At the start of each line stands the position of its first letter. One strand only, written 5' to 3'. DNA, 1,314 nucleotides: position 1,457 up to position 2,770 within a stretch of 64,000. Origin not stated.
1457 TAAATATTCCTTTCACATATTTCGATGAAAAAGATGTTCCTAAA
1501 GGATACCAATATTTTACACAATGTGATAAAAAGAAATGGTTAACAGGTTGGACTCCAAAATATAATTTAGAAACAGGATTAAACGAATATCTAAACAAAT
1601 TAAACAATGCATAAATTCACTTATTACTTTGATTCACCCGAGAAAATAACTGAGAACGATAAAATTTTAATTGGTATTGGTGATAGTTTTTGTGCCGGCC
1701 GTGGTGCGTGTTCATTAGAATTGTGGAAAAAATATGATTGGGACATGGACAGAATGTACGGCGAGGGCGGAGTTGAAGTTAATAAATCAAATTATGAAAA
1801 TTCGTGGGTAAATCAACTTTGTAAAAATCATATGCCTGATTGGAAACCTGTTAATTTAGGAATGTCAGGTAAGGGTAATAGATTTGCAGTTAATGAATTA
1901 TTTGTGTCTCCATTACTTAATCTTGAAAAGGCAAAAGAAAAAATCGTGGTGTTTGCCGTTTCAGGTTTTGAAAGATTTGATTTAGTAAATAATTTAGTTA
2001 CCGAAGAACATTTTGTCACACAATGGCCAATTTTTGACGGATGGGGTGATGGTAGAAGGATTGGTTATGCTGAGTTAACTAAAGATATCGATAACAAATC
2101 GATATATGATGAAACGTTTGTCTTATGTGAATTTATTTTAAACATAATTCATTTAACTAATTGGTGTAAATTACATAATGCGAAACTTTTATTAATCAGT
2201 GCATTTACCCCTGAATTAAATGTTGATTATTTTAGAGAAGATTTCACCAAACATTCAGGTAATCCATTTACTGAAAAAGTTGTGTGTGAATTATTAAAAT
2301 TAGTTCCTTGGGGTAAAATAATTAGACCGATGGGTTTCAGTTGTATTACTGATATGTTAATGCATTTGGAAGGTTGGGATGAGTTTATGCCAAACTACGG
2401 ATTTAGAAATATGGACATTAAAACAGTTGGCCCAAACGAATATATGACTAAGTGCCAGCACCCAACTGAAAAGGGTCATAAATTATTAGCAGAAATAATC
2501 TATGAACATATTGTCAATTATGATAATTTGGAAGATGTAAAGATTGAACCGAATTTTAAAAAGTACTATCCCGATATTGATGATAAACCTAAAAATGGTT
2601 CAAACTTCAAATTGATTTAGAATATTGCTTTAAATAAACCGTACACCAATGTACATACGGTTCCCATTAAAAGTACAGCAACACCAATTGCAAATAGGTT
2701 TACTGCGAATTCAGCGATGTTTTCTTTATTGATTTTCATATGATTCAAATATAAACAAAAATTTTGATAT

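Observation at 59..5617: Phage-encoded heptose nucleotide-sugar enzymes (HldE-kinase-like, HldD-epimerase-like) with esterase and putative glycosyltransferase neighbours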

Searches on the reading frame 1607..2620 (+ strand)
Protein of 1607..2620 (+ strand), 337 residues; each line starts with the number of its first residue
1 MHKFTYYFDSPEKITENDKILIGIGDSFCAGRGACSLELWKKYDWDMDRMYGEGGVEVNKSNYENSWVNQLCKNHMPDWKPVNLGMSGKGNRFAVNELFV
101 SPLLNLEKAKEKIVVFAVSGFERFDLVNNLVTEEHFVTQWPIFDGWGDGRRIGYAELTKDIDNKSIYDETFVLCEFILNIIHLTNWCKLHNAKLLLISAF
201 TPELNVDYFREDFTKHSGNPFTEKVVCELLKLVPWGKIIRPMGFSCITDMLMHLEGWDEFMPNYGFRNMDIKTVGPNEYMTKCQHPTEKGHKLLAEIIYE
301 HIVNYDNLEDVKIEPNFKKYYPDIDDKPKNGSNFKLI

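Call 3: search_protein_families(library=pfam, proteins=[window:1607-2620:+], max_evalue=0.01)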
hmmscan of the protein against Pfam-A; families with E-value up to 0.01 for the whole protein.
window:1607-2620:+ (337 aa): 0 families

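Call 4: search_protein_families(library=ncbifam, proteins=[window:1607-2620:+], max_evalue=0.01)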
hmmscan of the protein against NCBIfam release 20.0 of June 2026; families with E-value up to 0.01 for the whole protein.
window:1607-2620:+ (337 aa): 0 families

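Call 6: search_protein_families(library=phrogs, proteins=[window:1607-2620:+], max_evalue=0.001)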
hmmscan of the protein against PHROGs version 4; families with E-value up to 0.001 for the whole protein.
window:1607-2620:+ (337 aa): 0 families

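Call 21: find_homologous_proteins(query=window:1607-2617:+, max_evalue=0.001)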
Query window:1607-2617:+ (337 aa): 205 proteins with E <= 0.001 among 736 candidates; the best 120 are listed.
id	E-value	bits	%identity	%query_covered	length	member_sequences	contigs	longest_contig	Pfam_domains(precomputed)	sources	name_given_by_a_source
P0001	3.6e-237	804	100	100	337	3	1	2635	-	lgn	-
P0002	1.7e-157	542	71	93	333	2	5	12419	-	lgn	-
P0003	2.1e-152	526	69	94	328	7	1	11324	-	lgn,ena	-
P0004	5.7e-151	521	70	90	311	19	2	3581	-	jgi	-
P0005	2.0e-149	516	70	93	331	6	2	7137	-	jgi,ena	jgi:hypothetical protein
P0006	5.0e-145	501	68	91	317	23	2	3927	-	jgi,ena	jgi:hypothetical protein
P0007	5.2e-145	501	69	91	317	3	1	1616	-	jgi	jgi:hypothetical protein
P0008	5.4e-144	498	68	95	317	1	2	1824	-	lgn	-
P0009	5.5e-144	498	68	95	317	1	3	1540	-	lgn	-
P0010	5.5e-144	498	68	95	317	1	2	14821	-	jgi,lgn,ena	-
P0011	5.6e-144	498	68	91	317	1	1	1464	-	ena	-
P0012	2.8e-143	496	67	91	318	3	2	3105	-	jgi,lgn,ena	jgi:hypothetical protein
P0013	4.2e-143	495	67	95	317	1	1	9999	-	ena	-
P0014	4.4e-143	495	66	95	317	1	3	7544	-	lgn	-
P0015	4.7e-143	495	67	95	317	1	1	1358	-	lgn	-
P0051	7.0e-142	491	66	95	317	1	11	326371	-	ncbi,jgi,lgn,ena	jgi:hypothetical protein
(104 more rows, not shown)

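Call 22: find_encoding_contigs(protein=P0051, flank=10000, max_places=3)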
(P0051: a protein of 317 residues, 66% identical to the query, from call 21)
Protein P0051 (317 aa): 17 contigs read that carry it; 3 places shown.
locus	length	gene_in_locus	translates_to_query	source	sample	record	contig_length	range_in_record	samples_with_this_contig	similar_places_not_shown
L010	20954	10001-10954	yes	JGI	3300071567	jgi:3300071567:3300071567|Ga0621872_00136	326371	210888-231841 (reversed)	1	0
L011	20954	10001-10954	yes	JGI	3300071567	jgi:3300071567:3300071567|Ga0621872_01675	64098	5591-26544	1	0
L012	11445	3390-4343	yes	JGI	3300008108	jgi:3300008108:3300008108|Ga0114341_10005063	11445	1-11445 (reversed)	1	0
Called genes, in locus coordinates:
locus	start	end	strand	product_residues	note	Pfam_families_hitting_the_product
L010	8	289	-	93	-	-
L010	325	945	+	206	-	-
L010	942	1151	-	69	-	-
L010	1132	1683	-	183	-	-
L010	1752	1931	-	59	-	-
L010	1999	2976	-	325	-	PF01471:PG_binding_1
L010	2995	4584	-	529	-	-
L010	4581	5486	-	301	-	-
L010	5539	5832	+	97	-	-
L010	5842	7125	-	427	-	-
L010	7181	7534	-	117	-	-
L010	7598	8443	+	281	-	-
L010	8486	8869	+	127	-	PF07883:Cupin_2 (weak)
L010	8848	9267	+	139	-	PF01467:CTP_transf_like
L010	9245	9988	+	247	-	PF00294:PfkB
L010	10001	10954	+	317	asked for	-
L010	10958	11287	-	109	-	PF01521:Fe-S_biosyn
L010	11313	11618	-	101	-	-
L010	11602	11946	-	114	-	-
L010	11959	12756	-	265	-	-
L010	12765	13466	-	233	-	-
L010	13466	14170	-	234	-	-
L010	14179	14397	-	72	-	-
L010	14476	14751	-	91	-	-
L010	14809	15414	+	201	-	-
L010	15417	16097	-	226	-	-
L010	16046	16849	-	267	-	-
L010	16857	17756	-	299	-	-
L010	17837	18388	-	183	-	-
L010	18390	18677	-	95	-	-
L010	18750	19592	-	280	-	-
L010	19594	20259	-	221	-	-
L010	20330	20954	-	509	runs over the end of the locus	PF01471:PG_binding_1 (faint), PF01551:Peptidase_M23, PF00959:Phage_lysozyme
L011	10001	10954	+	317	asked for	-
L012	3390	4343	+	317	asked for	-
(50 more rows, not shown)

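Call 24: search_protein_families(library=pfam, proteins=[L010:7598-8443:+, L010:10958-11287:-], max_evalue=0.01)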
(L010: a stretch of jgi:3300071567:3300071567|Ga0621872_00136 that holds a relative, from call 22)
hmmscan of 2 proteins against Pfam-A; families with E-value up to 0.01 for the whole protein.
L010:7598-8443:+ (281 aa): 0 families

L010:10958-11287:- (109 aa): 1 family
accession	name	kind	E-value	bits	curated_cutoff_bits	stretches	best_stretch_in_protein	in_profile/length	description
PF01521.26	Fe-S_biosyn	-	1.2e-16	61.3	26.3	1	2-105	3-110/110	Iron-sulphur cluster biosynthesis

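Call 25: search_protein_families(library=ncbifam, proteins=[L010:10001-10954:+], max_evalue=0.01)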
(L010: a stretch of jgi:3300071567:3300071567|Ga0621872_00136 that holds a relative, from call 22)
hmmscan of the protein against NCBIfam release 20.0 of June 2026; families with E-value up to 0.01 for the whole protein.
L010:10001-10954:+ (317 aa): 0 families

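Call 29: search_protein_representatives(protein=window:1607-2617:+)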
Query: 337 residues. Proteins with E-value up to 0.001 (for the whole library): 146; up to 1e-10: 105; up to 1e-30: 26. The best 146 are listed.
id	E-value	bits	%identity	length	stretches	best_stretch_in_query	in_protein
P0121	5.1e-90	318.7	48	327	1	14-327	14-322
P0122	2.7e-70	253.8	43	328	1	9-312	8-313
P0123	3.1e-70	253.6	43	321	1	12-310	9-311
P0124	9.7e-65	235.5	42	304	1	14-305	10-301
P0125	2.1e-52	194.9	37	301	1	14-301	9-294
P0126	2.4e-50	188.2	38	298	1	13-304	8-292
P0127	8.6e-48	179.7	35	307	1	7-307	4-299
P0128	1.5e-46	175.6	38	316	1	14-300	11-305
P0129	1.3e-45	172.5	45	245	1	16-215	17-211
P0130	5.4e-45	170.5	36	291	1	12-302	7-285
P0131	6.7e-45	170.2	37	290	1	12-302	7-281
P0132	2.2e-42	162.0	38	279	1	19-305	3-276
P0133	4.3e-42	161.0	37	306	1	13-302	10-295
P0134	4.8e-42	160.8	36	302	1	6-304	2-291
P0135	2.2e-38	148.8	41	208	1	128-329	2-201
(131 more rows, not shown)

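Call 32: search_protein_families(library=pfam, alignment_id=A1, max_evalue=0.01)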
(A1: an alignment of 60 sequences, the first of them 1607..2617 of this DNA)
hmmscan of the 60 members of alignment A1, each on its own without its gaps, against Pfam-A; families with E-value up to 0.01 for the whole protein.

A. member 1, window:1607-2617:+ (337 aa): 0 families

B. families by the number of members that match (of 60 scanned): 4 families
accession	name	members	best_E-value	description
PF00657.28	Lipase_GDSL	10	5.2e-05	GDSL-like Lipase/Acylhydrolase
PF19547.4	DUF6071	5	0.00016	Family of unknown function (DUF6071)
PF13472.12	Lipase_GDSL_2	4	0.0026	GDSL-like Lipase/Acylhydrolase family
PF18341.7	PSA_CBD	1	0.0031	PSA endolysin C-terminal cell wall binding domain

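Call 37: predict_structure(alignment_id=A1)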
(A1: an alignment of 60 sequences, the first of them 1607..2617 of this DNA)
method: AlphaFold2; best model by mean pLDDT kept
length: 337 residues; sequences in the alignment: 60
mean_pLDDT: 89.3   pTM: 0.88
mean pLDDT of the five models: 89.3, 88.6, 88.2, 88.1, 87.9
residues with pLDDT >= 90: 253; 70-90: 39; 50-70: 36; < 50: 9
segments of 3 or more residues with pLDDT < 50: 332-335
pLDDT, mean of each block of 10 residues (from residue 1): 53 92 98 98 97 94 98 98 96 97 96 98 93 89 56 56 79 96 98 98 96 90 94 97 97 96 87 98 98 99 96 84 64 47
secondary structure, 60 per line:
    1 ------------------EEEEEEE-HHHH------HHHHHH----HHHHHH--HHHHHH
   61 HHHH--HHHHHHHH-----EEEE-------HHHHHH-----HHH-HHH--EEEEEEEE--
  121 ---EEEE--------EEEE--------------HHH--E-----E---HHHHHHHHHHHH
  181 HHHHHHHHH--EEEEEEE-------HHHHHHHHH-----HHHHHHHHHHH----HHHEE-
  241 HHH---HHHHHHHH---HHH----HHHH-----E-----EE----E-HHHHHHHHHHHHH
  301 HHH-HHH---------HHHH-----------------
elements in order: E19-25 H27-30 H37-42 H47-52 H55-64 H67-74 E80-83 H91-96 E111-118 E124-127 E136-139 H169-189 E192-198 H206-214 H220-230 H247-254 H265-268 H288-303 H317-320

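Call 39: fold_search(model_id=the predicted structure, library=pdb)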
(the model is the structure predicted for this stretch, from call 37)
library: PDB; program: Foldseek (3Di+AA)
matches with E <= 10: 775; with E <= 0.001: 14
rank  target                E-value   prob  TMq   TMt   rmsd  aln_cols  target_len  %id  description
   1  1z8h_D                2.8e-05  1.00  0.40  0.61   7.0       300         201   15  CRYSTAL STRUCTURE OF a GDSL-like lipase (ALR1529) FROM NOSTOC SP. PCC 7120 AT 2.02 A RESOLUTION (released 2005-04-19)
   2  1z8h_A                1.0e-04  1.00  0.38  0.59   7.3       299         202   17  CRYSTAL STRUCTURE OF a GDSL-like lipase (ALR1529) FROM NOSTOC SP. PCC 7120 AT 2.02 A RESOLUTION (released 2005-04-19)
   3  8ik1_B                1.5e-04  1.00  0.36  0.54   8.2       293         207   12  EstL5 in complex of PMSF (released 2023-03-29)
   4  1z8h_C                1.8e-04  1.00  0.36  0.55   7.5       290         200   15  CRYSTAL STRUCTURE OF a GDSL-like lipase (ALR1529) FROM NOSTOC SP. PCC 7120 AT 2.02 A RESOLUTION (released 2005-04-19)
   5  5w7c_C                1.8e-04  1.00  0.36  0.30  18.5       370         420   10  Human acyloxyacyl hydrolase (AOAH), proteolytically processed, S263A mutant, with LPS (released 2018-01-03)
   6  7e16_A                2.3e-04  1.00  0.36  0.53   8.1       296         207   10  crystal structure of GDSL esterase from Geobacillus thermodenitrificans (released 2021-04-14)
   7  1z8h_B                2.8e-04  1.00  0.37  0.58   7.6       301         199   16  CRYSTAL STRUCTURE OF a GDSL-like lipase (ALR1529) FROM NOSTOC SP. PCC 7120 AT 2.02 A RESOLUTION (released 2005-04-19)
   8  5w7c_D                3.6e-04  0.99  0.35  0.30  17.9       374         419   11  Human acyloxyacyl hydrolase (AOAH), proteolytically processed, S263A mutant, with LPS (released 2018-01-03)
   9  7ddy_B                4.0e-04  1.00  0.36  0.57   8.5       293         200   10  Crystal structure of an acetyl xylan esterase AlAXEase (released 2021-06-02)
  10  5w7f_B                4.2e-04  0.99  0.37  0.25  16.8       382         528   10  Murine acyloxyacyl hydrolase (AOAH), S262A mutant, with lipid A (released 2018-01-03)
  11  5w78_B                4.5e-04  0.99  0.35  0.30  18.9       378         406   10  Human acyloxyacyl hydrolase (AOAH), proteolytically processed (released 2018-01-03)
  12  3mil_A                7.0e-04  1.00  0.33  0.44  12.5       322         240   13  Crystal structure of isoamyl acetate-hydrolyzing esterase from Saccharomyces cerevisiae (released 2010-11-24)
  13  5w7b_C                7.8e-04  0.98  0.36  0.31  18.7       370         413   11  Rabbit acyloxyacyl hydrolase (AOAH), proteolytically processed, S262A mutant, with LPS (released 2018-01-03)
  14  4iyj_A                8.3e-04  1.00  0.29  0.44  12.5       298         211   12  Crystal structure of a putative acylhydrolase (BACUNI_03406) from Bacteroides uniformis ATCC 8492 at 1.37 A resolution (released 2013-03-06)
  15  6lfb                  1.3e-03  1.00  0.36  0.62   7.2       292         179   13  E. coli Thioesterase I mutant DG (released 2020-07-15)
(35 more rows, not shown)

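Call 50: find_related_loci(query=A4, collection=viral_contigs, flank=6000)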
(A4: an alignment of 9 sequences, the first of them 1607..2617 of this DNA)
Query A4 (337 aa) in viral_contigs; peptide patterns used: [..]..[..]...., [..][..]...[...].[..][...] (x = any residue, [..] = any of these).
106 stretches matched a pattern; 49 encode a relative of the query (tblastn E <= 1e-3); 49 distinct loci.
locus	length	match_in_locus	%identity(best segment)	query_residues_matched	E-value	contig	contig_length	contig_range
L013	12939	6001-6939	66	1-319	2e-142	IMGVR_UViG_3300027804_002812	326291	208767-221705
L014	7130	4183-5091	62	1-306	2e-122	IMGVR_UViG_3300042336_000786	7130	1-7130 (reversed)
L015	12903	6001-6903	50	14-319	2e-97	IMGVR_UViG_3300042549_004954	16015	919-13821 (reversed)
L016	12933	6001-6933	49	14-329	4e-97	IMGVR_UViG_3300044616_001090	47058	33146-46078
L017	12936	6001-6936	47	14-330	3e-91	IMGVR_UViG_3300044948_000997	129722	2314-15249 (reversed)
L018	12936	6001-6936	46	14-330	2e-91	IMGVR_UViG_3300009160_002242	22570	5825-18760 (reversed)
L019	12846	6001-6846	45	14-304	2e-71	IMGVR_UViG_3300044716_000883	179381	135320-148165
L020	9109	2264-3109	45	14-304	2e-71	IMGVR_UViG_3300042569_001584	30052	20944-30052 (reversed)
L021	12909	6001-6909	42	6-303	2e-70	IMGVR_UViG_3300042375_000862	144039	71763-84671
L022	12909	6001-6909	42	6-303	2e-70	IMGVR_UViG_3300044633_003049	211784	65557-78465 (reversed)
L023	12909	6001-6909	42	6-303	2e-70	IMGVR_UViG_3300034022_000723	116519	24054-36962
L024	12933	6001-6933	41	6-312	7e-70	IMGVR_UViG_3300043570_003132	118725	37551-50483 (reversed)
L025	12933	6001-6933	41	6-312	7e-70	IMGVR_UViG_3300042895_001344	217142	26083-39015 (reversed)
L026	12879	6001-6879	41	12-303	2e-68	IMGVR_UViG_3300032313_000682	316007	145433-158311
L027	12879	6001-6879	41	12-303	2e-68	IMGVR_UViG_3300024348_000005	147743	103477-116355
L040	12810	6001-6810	35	14-300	2e-48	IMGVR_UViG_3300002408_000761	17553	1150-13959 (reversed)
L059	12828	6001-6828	26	12-302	2e-25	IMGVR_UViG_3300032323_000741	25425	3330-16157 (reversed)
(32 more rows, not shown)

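Call 51: find_related_loci(query=A4, collection=genome_contigs, flank=6000)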
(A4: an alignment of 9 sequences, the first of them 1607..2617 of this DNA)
Query A4 (337 aa) in genome_contigs; peptide patterns used: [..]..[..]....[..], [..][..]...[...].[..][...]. (x = any residue, [..] = any of these).
81 stretches matched a pattern; 1 encode a relative of the query (tblastn E <= 1e-3); 1 distinct loci.
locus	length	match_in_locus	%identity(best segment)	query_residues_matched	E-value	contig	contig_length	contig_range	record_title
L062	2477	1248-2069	35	14-302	8e-51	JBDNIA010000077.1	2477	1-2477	MAG: Crocinitomicaceae bacterium isolate concoct.5.WLB k141_188168, whole genome shotgun sequence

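Call 56: search_protein_families(library=pfam, proteins=[L040:2386-3711:+, L040:3708-4709:+, L040:4817-5971:+, L040:6836-7624:+, L059:2587-3285:+, L059:9037-10959:+, L021:2166-2768:+, L021:2755-3765:+, L021:3767-4678:+, L021:7403-8014:+], max_evalue=0.01)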
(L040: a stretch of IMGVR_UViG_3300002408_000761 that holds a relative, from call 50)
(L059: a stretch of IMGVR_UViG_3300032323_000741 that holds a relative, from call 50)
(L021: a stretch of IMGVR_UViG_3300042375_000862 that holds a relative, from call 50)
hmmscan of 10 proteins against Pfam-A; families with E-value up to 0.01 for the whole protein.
L040:2386-3711:+ (441 aa): 1 family
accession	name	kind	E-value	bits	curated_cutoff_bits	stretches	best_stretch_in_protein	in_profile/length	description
PF04055.27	Radical_SAM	-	8.2e-06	26.5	29.5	1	118-238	1-99/166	Radical SAM superfamily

L040:3708-4709:+ (333 aa): 7 families
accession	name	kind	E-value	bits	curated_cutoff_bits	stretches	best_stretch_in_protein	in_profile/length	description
PF01370.27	Epimerase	-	1.5e-44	152.7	20.9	1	3-235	1-240/240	NAD dependent epimerase/dehydratase family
PF16363.11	GDP_Man_Dehyd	-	5.3e-37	128.4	27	1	4-299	1-332/332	GDP-mannose 4,6 dehydratase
PF01073.25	3Beta_HSD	-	7.8e-14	51.8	22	1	5-127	2-130/280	3-beta hydroxysteroid dehydrogenase/isomerase family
PF04321.23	RmlD_sub_bind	-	4.7e-10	39.5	27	1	1-156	1-143/287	RmlD substrate binding domain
PF13460.12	NAD_binding_10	-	4.1e-09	37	27.2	1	9-165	3-143/184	NAD(P)H-binding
PF02719.21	Polysacc_synt_2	-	6.7e-06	25.9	20.2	1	45-115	56-128/293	Polysaccharide biosynthesis protein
PF07993.18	NAD_binding_4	-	0.0013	18.4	20.1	0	59-177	83-210/258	Male sterility protein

L040:4817-5971:+ (384 aa): 0 families

L040:6836-7624:+ (262 aa): 0 families

L059:2587-3285:+ (232 aa): 0 families

L059:9037-10959:+ (640 aa): 2 families
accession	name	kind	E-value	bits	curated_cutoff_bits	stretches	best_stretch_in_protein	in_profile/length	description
PF04055.27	Radical_SAM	-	3.3e-11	44.1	29.5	1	197-362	2-161/166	Radical SAM superfamily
PF02310.24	B12-binding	-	2.7e-09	37.3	32.1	1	50-132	38-120/121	B12 binding domain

L021:2166-2768:+ (200 aa): 1 family
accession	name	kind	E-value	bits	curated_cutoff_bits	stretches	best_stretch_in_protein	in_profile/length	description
PF01041.23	DegT_DnrJ_EryC1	-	6.8e-16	58.9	19.8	2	99-169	165-234/360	DegT/DnrJ/EryC1/StrS aminotransferase family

L021:2755-3765:+ (336 aa): 0 families

L021:3767-4678:+ (303 aa): 3 families
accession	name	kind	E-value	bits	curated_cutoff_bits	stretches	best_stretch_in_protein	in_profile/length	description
PF01370.27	Epimerase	-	1.3e-22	80.8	20.9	1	3-234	1-240/240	NAD dependent epimerase/dehydratase family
PF04321.23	RmlD_sub_bind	-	2e-09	37.4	27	1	112-172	99-159/287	RmlD substrate binding domain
PF16363.11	GDP_Man_Dehyd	-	3.8e-08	33.6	27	1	102-227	117-242/332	GDP-mannose 4,6 dehydratase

L021:7403-8014:+ (203 aa): 2 families
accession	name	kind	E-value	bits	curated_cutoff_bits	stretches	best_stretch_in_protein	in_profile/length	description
PF13661.12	2OG-FeII_Oxy_4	-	4.5e-10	40.3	27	1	110-199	2-94/98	2OG-Fe(II) oxygenase superfamily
PF13640.12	2OG-FeII_Oxy_3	-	1.2e-08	36.2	27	1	112-201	4-96/98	2OG-Fe(II) oxygenase superfamily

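Call 63: search_dna_similar(query=window:1607-2617:+, collection=phages, mode=protein, max_rows=30)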
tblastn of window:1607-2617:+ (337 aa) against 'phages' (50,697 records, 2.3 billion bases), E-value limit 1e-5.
No match.

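Call 80: search_protein_families(library=padloc, proteins=[window:1607-2620:+], max_evalue=0.001)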
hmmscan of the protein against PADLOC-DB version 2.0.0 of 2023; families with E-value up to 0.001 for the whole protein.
window:1607-2620:+ (337 aa): 0 families
